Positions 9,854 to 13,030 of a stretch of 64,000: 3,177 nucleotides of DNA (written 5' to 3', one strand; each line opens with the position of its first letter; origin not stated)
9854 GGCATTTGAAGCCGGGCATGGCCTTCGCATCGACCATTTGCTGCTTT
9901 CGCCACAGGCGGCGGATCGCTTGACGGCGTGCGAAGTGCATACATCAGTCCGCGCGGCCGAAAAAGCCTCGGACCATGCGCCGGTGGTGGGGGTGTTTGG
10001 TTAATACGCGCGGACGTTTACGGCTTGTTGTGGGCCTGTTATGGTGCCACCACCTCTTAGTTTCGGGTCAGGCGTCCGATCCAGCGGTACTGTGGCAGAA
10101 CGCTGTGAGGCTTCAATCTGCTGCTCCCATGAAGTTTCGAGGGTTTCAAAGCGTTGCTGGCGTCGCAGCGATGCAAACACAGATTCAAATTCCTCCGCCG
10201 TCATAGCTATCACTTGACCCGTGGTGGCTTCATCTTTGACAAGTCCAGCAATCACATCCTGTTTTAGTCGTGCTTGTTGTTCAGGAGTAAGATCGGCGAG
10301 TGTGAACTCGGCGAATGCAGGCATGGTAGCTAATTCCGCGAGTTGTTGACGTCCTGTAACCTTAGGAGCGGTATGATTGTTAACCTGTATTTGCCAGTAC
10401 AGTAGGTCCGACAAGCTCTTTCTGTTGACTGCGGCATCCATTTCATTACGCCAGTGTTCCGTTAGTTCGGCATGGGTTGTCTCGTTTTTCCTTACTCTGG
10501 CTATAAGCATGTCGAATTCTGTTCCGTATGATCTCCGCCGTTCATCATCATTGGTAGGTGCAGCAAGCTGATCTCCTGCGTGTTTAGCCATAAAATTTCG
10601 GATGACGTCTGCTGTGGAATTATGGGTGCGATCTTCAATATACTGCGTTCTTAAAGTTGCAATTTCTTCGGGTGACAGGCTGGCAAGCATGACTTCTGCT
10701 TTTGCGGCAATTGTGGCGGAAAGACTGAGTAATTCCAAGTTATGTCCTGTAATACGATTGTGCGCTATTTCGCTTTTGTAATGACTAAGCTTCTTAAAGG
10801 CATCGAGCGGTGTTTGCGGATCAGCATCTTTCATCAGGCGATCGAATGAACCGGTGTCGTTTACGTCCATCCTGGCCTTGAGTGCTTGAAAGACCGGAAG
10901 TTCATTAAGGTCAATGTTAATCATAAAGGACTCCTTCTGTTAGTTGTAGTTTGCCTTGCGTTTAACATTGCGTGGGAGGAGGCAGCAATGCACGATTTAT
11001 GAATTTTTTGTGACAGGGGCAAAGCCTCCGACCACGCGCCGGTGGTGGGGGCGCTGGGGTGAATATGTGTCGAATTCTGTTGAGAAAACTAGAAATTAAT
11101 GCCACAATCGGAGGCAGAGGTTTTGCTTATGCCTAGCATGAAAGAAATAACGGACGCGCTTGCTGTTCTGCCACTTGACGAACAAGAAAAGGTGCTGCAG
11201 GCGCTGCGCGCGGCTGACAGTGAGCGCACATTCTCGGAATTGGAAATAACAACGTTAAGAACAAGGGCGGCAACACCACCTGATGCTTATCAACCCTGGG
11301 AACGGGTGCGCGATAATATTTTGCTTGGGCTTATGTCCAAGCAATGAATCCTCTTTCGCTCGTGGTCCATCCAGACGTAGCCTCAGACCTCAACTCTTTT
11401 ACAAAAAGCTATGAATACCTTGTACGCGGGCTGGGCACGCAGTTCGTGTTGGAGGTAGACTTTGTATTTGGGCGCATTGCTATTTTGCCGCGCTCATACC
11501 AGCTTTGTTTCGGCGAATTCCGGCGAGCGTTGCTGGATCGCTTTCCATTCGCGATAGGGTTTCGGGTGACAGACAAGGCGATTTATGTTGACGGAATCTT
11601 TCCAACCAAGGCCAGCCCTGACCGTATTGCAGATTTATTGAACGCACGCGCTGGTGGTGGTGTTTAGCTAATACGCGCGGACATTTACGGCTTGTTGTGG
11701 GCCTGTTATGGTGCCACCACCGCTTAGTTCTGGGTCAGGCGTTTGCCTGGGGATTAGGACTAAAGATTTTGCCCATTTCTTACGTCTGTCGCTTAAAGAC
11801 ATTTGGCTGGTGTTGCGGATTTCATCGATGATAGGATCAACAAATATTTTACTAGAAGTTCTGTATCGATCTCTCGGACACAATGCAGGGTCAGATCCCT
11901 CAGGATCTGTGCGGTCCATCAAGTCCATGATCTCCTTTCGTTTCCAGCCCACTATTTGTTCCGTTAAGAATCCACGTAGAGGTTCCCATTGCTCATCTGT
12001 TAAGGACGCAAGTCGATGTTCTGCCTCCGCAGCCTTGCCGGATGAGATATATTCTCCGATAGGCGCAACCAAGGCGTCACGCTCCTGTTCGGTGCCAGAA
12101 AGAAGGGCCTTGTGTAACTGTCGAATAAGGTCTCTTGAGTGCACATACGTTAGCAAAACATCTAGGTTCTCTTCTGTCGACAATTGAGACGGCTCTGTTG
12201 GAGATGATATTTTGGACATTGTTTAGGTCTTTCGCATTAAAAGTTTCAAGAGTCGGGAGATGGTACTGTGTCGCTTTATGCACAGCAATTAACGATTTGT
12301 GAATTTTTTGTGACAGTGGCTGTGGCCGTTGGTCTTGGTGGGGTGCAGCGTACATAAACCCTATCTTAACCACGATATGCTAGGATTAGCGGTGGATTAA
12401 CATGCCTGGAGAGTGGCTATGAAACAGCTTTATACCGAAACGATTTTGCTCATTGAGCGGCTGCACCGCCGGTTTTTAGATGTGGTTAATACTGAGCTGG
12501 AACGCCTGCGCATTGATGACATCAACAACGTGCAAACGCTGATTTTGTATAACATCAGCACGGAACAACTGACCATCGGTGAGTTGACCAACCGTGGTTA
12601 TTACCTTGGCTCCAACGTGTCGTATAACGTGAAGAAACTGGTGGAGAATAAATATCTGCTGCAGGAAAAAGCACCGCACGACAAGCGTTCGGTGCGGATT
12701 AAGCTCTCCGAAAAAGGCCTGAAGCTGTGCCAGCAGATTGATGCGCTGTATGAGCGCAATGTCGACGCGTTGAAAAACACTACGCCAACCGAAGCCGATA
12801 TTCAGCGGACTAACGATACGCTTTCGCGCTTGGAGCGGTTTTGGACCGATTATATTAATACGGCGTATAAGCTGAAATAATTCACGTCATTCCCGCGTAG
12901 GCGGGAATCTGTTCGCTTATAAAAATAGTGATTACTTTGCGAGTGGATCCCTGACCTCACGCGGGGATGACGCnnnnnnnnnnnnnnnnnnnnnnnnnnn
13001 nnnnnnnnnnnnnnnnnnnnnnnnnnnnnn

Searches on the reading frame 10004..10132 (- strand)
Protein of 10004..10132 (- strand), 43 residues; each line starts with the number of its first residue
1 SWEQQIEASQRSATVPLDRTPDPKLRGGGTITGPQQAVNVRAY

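Call 28: find_related_loci(query=A1, collection=metagenome_contigs, flank=6000)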
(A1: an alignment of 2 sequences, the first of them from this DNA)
Query A1 (43 aa) in metagenome_contigs; peptide patterns used: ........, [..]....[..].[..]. (x = any residue, [..] = any of these).
105 stretches matched a pattern, but none encodes a relative of the query by tblastn (E <= 1e-3).

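Call 31: search_protein_representatives(alignment_id=A1)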
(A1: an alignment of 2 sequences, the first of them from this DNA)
Query: 2 sequences, 43 profile positions. Proteins with E-value up to 0.001 (for the whole library): 7; up to 1e-10: 2; up to 1e-30: 0. The best 7 are listed.
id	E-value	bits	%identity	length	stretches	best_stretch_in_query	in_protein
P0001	2.9e-25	103.6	-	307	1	1-43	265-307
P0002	2.4e-23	97.5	-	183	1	1-43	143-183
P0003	1.3e-08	50.3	-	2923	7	17-32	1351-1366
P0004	1.8e-06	43.5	-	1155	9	15-37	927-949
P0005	2.0e-04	37.0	-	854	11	26-34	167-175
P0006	2.1e-04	36.9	-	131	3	14-31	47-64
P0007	6.4e-04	35.3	-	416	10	16-29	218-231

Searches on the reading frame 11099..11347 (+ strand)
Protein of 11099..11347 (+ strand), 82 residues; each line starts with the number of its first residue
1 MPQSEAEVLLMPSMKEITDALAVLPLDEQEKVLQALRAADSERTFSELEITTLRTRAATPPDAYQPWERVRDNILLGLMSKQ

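Call 6: search_protein_families(library=pfam, proteins=[window:11099-11347:+], max_evalue=0.1)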
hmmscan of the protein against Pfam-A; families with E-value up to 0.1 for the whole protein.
window:11099-11347:+ (82 aa): 0 families

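Call 19: search_protein_families(library=ncbifam, proteins=[window:11099-11347:+], max_evalue=1)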
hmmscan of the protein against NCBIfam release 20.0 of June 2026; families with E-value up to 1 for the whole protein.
window:11099-11347:+ (82 aa): 0 families

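Call 34: search_protein_families(library=padloc, proteins=[window:11099-11347:+], max_evalue=1)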
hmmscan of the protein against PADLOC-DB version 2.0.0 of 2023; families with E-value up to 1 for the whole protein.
window:11099-11347:+ (82 aa): 0 families

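Call 35: search_protein_families(library=phrogs, proteins=[window:11099-11347:+], max_evalue=1)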
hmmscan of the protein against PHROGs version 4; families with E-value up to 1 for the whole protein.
window:11099-11347:+ (82 aa): 0 families

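Call 71: find_encoding_contigs(protein=window:11129-11347:+, flank=10000, max_places=10)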
Protein window:11129-11347:+ (72 aa): 2 contigs read that carry it; 1 place shown.
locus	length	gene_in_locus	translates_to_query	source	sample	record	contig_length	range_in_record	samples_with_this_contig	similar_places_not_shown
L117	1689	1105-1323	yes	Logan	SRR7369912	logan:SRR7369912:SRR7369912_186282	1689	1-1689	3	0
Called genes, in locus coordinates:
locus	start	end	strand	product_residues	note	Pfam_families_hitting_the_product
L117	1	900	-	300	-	?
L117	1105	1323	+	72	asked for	-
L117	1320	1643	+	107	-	-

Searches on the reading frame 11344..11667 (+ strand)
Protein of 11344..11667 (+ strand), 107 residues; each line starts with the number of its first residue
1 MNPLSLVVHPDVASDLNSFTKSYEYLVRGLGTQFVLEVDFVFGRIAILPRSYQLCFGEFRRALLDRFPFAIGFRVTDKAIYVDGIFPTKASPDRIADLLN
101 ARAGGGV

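Call 6: search_protein_families(library=pfam, proteins=[window:11344-11667:+], max_evalue=0.1)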
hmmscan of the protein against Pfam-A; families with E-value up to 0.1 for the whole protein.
window:11344-11667:+ (107 aa): 0 families

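Call 19: search_protein_families(library=ncbifam, proteins=[window:11344-11667:+], max_evalue=1)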
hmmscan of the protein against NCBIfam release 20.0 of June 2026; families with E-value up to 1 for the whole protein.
window:11344-11667:+ (107 aa): 1 family
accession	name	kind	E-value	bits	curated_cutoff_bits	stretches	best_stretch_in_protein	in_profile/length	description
NF004779.0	PRK06125.1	subfamily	0.2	11.1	261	1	58-103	154-199/259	short-chain dehydrogenase/reductase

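Call 34: search_protein_families(library=padloc, proteins=[window:11344-11667:+], max_evalue=1)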
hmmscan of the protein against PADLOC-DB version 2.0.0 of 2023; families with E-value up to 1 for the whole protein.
window:11344-11667:+ (107 aa): 0 families

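Call 35: search_protein_families(library=phrogs, proteins=[window:11344-11667:+], max_evalue=1)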
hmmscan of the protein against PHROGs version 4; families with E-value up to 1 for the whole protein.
window:11344-11667:+ (107 aa): 0 families

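Call 37: find_homologous_proteins(query=window:11344-11667:+, max_evalue=0.01)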
Query window:11344-11667:+ (107 aa): 3 proteins with E <= 0.01 among 8 candidates.
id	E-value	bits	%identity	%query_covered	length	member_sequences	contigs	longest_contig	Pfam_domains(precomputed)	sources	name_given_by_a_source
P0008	2.5e-64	232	100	100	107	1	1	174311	-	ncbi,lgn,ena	-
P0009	5.3e-54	199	87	97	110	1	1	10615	-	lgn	-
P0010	1.2e-13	69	49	66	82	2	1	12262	-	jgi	-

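Call 38: find_encoding_contigs(protein=P0009, flank=10000, max_places=5)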
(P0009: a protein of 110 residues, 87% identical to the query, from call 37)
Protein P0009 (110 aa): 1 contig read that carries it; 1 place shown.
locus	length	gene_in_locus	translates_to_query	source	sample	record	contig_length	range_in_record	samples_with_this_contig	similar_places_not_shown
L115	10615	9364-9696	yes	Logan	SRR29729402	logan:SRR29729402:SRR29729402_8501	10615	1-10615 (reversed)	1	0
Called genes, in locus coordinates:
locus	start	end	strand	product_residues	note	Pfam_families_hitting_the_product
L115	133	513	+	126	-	PF03918:CcmH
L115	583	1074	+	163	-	-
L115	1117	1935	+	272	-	-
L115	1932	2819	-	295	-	PF00933:Glyco_hydro_3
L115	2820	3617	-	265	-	-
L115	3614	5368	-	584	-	PF03485:Arg_tRNA_synt_N, PF00750:tRNA-synt_1d, PF05746:DALR_1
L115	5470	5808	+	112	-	PF06296:RelE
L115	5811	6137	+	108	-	PF15731:MqsA_antitoxin (weak)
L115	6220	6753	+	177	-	-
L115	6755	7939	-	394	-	PF01966:HD, PF13286:HD_assoc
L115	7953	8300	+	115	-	PF01521:Fe-S_biosyn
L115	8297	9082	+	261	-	PF03372:Exo_endo_phos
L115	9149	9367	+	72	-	-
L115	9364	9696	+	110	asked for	-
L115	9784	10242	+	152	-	PF12802:MarR_2, PF13463:HTH_27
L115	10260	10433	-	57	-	-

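Call 39: find_encoding_contigs(protein=P0010, flank=10000, max_places=5)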
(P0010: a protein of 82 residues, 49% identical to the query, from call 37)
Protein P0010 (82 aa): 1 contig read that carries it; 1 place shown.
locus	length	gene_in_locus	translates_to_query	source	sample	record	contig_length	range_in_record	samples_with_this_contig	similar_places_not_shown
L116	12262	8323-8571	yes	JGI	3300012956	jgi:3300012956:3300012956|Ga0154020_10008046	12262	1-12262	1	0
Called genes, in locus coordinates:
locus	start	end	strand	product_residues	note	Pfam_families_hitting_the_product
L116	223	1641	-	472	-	PF02384:N6_Mtase (faint), PF05175:MTS (weak)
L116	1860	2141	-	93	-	-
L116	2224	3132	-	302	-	-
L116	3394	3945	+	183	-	PF12796:Ank_2, PF23745:ANK_LRRK2 (faint), PF13857:Ank_5 (faint), PF00023:Ank (weak), PF13606:Ank_3 (weak), PF13637:Ank_4 (weak), PF12796:Ank_2, PF00023:Ank (weak)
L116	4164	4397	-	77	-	-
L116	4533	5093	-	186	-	-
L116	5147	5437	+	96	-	-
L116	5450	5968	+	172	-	-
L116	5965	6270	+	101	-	-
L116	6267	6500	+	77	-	-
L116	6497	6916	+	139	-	-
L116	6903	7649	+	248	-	PF01555:N6_N4_Mtase (faint)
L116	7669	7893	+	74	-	-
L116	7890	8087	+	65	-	-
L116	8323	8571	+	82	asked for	-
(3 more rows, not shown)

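Call 59: search_solved_structures(query=window:11344-11667:+, max_evalue=10)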
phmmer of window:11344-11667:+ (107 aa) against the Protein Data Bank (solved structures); distinct sequences matched with E-value up to 10: 3.
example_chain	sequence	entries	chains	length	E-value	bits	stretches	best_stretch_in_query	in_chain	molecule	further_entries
8c26_A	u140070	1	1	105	0.0052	20.4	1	8-95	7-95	Toxin ParE2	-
9j6x_C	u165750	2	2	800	0.29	14.8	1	51-86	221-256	Isoamylase 2, chloroplastic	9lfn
9kr7_A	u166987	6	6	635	0.45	14.2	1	25-87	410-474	Sodium- and chloride-dependent creatine transporter 1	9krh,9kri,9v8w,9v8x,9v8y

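Call 68: find_encoding_contigs(protein=P0008, flank=10000, max_places=10)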
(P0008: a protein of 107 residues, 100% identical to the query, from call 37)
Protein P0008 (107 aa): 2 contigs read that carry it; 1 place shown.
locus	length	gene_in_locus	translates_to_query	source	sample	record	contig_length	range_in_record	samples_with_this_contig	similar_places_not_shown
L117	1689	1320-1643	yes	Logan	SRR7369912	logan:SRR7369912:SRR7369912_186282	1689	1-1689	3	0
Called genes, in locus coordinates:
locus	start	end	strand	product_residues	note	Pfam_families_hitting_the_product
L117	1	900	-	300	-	?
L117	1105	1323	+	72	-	-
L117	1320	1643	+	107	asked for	-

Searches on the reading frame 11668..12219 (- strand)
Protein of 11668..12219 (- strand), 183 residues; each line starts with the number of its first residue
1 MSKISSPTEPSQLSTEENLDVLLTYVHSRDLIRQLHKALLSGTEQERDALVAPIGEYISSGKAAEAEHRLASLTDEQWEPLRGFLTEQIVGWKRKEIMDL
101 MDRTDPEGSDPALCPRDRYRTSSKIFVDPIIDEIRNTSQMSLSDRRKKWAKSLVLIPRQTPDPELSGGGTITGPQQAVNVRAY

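Call 6: search_protein_families(library=pfam, proteins=[window:11668-12219:-], max_evalue=0.1)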
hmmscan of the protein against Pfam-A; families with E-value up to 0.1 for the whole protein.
window:11668-12219:- (183 aa): 0 families

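Call 19: search_protein_families(library=ncbifam, proteins=[window:11668-12219:-], max_evalue=1)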
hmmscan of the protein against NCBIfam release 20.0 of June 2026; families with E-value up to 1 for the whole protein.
window:11668-12219:- (183 aa): 1 family
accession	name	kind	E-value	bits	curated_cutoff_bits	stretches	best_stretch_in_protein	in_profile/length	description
NF010510.0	PRK13922.11-5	equivalog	0.19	10.7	415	1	31-101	36-106/334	rod shape-determining protein MreC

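Call 34: search_protein_families(library=padloc, proteins=[window:11668-12219:-], max_evalue=1)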
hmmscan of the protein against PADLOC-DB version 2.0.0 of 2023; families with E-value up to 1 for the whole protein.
window:11668-12219:- (183 aa): 0 families

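Call 35: search_protein_families(library=phrogs, proteins=[window:11668-12219:-], max_evalue=1)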
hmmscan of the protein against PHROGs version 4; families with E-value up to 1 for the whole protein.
window:11668-12219:- (183 aa): 0 families

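Call 36: find_homologous_proteins(query=window:11668-12219:-, max_evalue=0.1)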
Query window:11668-12219:- (183 aa): 1 proteins with E <= 0.1 among 178 candidates.
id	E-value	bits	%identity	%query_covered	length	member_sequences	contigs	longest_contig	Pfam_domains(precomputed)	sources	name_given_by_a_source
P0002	3.1e-115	400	100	100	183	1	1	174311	-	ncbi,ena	-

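Call 60: search_solved_structures(query=window:11668-12219:-, max_evalue=10)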
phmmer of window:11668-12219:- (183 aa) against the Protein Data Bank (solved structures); distinct sequences matched with E-value up to 10: 0.

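Call 73: predict_structure(protein=window:11668-12219:-)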
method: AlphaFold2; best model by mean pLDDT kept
length: 183 residues; sequences in the alignment: 1
mean_pLDDT: 44.1   pTM: 0.27
mean pLDDT of the five models: 44.1, 41.5, 40.8, 40.6, 37.5
residues with pLDDT >= 90: 0; 70-90: 0; 50-70: 41; < 50: 142
segments of 3 or more residues with pLDDT < 50: 1-14, 16-23, 38-42, 53-55, 57-59, 79-91, 93-98, 103-109, 111-144, 146-183
pLDDT, mean of each block of 10 residues (from residue 1): 38 44 50 48 54 47 51 53 46 47 47 41 34 41 46 34 40 36 29
secondary structure, 60 per line:
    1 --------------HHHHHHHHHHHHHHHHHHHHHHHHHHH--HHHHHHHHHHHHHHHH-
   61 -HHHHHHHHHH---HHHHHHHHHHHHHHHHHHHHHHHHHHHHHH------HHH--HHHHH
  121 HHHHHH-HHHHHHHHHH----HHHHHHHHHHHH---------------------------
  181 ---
elements in order: H15-41 H44-59 H62-71 H75-104 H116-126 H128-137 H142-153

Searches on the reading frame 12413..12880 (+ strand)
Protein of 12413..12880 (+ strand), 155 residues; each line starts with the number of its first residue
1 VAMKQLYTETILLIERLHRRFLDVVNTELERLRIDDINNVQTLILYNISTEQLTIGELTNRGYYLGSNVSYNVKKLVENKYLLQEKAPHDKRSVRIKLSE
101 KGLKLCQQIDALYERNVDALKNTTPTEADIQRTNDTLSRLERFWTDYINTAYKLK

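Call 6: search_protein_families(library=pfam, proteins=[window:12413-12880:+], max_evalue=0.1)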
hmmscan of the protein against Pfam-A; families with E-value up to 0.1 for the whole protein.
window:12413-12880:+ (155 aa): 6 families
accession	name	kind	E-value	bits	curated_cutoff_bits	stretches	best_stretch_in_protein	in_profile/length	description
PF13463.12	HTH_27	-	1.3e-11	45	22.2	1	38-102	2-68/68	Winged helix DNA-binding domain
PF12802.13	MarR_2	-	6.8e-09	36.2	27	1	36-93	2-61/61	MarR family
PF22381.2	Staph_reg_Sar_Rot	-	0.00013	22.4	27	1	37-109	12-85/85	Transcriptional regulator SarA/Rot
PF01047.28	MarR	-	0.00028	21.1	24.6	1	37-94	1-59/59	MarR family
PF06008.19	Laminin_I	-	0.0063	16.7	34.6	1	79-148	25-95/259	Laminin Domain I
PF02121.25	IP_trans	-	0.023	14.8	21.3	1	36-126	35-128/246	Phosphatidylinositol transfer protein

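Call 72: find_encoding_contigs(protein=window:12413-12880:+, flank=10000, max_places=10)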
Protein window:12413-12880:+ (155 aa): no gene with exactly this product is on record in the collection.
